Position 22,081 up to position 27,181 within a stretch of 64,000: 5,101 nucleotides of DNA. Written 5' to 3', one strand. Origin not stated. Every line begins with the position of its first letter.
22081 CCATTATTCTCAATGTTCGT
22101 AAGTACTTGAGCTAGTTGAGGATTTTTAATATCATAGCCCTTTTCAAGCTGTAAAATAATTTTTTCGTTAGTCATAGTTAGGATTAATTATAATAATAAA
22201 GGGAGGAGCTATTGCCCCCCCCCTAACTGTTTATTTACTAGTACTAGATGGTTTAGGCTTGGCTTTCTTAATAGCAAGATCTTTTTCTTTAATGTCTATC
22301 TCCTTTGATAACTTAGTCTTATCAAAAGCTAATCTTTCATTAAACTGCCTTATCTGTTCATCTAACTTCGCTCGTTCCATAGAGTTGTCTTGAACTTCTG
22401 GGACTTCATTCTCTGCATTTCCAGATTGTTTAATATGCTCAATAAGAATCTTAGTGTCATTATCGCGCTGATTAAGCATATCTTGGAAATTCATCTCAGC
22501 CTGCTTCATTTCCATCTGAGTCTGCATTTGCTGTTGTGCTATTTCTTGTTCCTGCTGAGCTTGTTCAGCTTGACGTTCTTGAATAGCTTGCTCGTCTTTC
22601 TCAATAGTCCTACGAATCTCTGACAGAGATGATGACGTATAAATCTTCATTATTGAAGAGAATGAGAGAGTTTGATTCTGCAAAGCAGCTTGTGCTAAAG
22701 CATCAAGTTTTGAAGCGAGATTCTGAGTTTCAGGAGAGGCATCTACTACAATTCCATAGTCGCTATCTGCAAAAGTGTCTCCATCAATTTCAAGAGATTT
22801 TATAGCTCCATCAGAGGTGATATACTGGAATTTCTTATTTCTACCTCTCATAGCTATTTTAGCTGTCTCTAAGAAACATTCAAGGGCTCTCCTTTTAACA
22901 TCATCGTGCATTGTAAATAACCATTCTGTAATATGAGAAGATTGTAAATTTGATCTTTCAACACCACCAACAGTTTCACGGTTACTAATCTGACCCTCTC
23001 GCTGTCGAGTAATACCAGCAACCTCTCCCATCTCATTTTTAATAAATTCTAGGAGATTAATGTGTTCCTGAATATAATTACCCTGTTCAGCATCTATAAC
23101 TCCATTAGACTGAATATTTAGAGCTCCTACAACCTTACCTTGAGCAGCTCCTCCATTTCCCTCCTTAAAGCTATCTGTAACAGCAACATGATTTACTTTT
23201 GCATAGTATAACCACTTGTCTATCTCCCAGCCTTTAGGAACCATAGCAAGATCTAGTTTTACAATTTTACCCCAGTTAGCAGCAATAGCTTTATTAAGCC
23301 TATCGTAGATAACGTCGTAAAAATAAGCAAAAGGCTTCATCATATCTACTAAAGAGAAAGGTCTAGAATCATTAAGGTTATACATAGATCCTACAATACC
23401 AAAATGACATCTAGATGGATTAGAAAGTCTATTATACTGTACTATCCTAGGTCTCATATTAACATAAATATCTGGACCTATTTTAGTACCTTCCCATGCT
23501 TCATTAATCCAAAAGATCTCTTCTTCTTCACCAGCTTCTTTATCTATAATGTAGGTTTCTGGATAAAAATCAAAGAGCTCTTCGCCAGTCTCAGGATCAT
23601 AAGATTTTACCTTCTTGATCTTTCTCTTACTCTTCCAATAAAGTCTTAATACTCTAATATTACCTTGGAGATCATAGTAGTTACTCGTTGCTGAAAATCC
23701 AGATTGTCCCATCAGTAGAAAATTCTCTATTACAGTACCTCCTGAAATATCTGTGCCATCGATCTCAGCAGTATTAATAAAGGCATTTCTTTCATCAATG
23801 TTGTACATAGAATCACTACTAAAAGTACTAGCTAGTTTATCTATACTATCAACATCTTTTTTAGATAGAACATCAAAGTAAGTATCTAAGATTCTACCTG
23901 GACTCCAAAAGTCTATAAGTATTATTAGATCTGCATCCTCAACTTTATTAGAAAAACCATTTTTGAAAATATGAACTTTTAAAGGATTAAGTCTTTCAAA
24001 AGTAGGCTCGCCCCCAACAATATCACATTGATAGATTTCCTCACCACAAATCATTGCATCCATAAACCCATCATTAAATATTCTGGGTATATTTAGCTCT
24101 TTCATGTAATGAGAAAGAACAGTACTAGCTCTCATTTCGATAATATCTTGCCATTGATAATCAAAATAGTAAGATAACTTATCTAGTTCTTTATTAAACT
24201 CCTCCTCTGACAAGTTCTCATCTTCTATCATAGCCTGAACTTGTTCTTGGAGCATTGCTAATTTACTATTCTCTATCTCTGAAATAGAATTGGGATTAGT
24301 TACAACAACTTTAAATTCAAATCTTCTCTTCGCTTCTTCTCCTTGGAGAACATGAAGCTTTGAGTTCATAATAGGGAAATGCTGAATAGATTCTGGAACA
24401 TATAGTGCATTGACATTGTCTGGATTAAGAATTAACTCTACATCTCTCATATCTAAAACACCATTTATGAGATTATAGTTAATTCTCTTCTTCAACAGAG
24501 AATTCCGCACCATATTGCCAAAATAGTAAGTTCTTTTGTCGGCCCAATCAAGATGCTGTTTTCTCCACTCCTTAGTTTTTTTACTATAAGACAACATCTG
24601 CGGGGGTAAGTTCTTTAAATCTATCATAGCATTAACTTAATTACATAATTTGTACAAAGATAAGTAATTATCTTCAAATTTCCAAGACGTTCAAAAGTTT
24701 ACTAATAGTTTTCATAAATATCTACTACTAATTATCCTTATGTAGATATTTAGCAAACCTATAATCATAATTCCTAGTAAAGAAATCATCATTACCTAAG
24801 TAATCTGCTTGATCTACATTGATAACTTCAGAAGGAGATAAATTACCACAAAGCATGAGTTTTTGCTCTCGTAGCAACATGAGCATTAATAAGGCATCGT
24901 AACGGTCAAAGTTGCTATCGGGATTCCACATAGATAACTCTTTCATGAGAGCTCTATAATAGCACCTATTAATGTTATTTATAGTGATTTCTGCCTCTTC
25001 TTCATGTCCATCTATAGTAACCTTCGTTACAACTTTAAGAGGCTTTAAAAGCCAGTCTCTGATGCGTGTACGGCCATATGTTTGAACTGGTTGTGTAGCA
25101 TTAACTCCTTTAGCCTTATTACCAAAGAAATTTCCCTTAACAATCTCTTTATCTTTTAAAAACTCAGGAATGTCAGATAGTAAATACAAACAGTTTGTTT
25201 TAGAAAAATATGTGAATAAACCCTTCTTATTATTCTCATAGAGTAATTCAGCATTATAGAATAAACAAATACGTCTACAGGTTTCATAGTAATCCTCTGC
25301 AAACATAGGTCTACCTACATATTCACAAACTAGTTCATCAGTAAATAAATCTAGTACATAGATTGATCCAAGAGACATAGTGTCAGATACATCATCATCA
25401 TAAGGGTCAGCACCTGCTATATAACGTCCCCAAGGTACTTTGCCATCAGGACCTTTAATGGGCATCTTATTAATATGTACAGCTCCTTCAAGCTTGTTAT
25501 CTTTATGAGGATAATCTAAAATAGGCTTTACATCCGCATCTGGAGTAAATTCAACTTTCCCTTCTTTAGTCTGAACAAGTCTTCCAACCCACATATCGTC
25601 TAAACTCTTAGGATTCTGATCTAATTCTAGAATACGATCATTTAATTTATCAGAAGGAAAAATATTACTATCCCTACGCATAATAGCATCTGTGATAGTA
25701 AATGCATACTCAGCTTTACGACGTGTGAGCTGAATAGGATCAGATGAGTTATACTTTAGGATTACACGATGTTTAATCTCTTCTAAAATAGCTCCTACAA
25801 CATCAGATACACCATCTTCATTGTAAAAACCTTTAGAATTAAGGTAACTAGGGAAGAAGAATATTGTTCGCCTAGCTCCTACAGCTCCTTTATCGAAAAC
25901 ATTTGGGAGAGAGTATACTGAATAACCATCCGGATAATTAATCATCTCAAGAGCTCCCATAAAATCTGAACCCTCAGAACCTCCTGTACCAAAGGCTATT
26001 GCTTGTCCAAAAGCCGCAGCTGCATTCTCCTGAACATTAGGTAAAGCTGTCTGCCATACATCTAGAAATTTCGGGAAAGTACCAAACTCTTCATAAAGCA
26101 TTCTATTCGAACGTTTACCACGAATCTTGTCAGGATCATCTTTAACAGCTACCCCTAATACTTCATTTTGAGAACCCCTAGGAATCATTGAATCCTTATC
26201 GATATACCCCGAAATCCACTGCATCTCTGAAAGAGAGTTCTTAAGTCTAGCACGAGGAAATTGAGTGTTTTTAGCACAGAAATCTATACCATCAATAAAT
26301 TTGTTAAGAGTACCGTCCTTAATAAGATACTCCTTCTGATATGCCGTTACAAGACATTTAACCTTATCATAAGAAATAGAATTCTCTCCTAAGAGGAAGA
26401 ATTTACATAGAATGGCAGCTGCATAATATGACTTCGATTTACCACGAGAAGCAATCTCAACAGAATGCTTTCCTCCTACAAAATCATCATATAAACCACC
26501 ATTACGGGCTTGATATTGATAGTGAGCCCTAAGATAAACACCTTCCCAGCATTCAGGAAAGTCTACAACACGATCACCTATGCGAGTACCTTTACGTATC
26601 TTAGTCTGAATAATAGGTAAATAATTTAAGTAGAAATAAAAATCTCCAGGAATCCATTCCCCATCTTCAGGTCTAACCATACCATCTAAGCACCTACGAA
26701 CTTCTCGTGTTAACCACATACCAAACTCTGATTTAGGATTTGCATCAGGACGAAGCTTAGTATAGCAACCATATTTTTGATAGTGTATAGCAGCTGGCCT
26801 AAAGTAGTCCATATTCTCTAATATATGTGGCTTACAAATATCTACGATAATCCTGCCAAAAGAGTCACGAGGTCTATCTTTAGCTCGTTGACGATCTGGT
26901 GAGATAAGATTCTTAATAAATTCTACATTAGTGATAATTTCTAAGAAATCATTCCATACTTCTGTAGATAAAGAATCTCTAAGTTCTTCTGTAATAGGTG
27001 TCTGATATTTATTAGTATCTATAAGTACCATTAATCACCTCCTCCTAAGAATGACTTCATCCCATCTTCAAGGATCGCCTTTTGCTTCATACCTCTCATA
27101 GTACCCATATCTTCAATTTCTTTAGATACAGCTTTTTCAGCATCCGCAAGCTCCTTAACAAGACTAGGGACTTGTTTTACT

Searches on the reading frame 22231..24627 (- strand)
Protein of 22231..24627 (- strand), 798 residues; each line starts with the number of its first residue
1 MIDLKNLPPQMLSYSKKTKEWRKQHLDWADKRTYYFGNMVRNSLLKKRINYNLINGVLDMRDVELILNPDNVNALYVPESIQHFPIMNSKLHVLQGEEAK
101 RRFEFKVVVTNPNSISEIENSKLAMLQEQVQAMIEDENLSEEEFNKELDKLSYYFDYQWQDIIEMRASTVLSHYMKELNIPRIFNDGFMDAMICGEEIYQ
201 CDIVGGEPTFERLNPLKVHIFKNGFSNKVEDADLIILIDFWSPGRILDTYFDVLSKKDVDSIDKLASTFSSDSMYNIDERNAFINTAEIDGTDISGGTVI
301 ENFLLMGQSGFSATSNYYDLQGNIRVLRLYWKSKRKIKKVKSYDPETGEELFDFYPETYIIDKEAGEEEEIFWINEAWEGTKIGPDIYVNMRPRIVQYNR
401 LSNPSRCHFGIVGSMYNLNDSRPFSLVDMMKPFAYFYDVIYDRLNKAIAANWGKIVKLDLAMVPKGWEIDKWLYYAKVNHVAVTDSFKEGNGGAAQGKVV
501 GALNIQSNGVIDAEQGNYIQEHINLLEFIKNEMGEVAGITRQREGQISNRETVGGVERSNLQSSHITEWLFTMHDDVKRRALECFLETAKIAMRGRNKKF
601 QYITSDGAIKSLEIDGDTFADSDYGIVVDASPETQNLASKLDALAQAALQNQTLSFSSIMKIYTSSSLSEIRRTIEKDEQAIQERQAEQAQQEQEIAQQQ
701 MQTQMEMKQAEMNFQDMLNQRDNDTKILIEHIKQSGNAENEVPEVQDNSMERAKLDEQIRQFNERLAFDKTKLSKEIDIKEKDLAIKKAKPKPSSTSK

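Call 67: search_protein_families(library=phrogs, proteins=[window:22231-24627:-], max_evalue=0.001)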
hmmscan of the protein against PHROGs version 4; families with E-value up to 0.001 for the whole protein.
window:22231-24627:- (798 aa): 2 families
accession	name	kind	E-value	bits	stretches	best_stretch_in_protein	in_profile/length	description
phrog_6547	-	head and packaging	1.2e-140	471.1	1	5-792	7-800/827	portal protein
phrog_156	-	head and packaging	7.1e-10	38.9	1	168-738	101-624/681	portal protein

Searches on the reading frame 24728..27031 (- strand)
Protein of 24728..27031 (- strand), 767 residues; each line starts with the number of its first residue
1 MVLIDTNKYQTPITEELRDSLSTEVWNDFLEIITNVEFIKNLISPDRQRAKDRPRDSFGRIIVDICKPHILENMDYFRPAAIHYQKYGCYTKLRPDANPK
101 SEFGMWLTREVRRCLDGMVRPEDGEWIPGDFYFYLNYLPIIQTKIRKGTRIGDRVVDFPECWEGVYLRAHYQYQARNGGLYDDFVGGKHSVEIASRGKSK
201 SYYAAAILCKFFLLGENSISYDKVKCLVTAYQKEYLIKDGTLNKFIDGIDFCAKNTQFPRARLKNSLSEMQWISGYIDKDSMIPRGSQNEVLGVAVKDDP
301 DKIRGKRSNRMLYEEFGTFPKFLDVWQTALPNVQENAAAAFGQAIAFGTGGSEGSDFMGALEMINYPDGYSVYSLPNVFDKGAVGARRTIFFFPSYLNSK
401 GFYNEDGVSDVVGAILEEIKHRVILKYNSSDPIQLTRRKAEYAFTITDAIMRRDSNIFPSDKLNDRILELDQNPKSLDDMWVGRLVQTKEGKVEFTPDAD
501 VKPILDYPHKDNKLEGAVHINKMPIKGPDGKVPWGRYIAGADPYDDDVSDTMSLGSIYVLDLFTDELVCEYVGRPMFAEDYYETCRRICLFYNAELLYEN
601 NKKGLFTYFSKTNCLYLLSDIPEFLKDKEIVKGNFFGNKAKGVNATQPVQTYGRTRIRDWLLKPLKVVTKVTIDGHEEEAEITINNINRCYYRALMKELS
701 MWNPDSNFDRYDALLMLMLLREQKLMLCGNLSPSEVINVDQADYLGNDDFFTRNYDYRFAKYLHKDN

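Call 3: search_protein_families(library=pfam, proteins=[window:24728-27031:-], max_evalue=0.1)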
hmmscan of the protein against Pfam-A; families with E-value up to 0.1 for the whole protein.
window:24728-27031:- (767 aa): 0 families

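Call 4: search_protein_families(library=phrogs, proteins=[window:24728-27031:-], max_evalue=0.01)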
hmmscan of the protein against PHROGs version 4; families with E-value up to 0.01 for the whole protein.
window:24728-27031:- (767 aa): 1 family
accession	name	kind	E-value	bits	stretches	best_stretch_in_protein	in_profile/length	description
phrog_6681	-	head and packaging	7.2e-89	300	1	87-729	78-729/758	terminase large subunit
